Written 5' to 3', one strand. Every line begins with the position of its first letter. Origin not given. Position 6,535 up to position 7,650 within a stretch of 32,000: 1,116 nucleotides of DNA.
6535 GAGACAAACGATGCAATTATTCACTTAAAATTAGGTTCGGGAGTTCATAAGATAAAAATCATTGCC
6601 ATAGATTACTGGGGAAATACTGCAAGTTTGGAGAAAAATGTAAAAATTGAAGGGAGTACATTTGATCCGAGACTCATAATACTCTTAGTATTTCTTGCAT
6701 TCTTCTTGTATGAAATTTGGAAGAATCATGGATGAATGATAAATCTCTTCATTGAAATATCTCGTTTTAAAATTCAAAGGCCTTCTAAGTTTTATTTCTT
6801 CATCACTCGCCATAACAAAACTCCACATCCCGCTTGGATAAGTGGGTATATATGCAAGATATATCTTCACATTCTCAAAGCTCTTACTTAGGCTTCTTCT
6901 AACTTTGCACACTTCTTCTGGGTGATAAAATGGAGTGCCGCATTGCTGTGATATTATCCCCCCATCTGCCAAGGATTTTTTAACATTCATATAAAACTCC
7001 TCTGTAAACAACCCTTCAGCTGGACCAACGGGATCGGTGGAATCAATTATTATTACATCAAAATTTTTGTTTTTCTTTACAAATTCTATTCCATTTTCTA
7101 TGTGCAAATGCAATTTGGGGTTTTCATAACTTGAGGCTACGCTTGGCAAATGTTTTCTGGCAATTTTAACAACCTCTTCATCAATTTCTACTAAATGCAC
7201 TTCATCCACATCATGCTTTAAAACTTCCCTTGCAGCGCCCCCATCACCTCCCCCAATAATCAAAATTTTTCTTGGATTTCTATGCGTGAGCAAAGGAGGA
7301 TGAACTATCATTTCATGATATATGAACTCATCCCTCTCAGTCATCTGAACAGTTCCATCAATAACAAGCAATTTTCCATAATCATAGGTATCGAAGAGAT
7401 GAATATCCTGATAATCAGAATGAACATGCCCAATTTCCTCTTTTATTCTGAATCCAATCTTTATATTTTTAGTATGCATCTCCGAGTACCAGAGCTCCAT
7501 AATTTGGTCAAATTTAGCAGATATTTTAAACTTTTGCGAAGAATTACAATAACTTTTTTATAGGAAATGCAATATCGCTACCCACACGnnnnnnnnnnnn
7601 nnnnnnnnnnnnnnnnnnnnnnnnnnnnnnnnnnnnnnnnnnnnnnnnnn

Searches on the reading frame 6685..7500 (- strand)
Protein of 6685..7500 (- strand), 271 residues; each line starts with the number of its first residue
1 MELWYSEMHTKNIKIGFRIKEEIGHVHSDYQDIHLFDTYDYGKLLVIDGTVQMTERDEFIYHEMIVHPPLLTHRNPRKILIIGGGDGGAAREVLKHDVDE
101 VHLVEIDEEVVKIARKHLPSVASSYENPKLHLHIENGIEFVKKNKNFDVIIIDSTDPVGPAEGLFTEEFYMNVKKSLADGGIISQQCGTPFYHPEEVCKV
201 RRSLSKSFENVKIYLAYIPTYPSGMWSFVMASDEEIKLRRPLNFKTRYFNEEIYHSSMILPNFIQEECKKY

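Call 19: search_protein_families(library=pfam, proteins=[window:6685-7500:-], max_evalue=0.001)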
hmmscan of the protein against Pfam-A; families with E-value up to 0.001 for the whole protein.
window:6685-7500:- (271 aa): 4 families
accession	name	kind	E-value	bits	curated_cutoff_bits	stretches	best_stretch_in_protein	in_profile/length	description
PF01564.23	Spermine_synth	-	3.1e-68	229.4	22.9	1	58-236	1-182/186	Spermine/spermidine synthase domain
PF17284.7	Spermine_synt_N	-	3.4e-14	52.9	22.1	1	3-55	1-53/53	Spermidine synthase tetramerisation domain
PF08242.18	Methyltransf_12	-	0.0002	22.5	30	1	80-152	1-71/98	Methyltransferase domain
PF13649.12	Methyltransf_25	-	0.00085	20.4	27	0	79-152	1-70/97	Methyltransferase domain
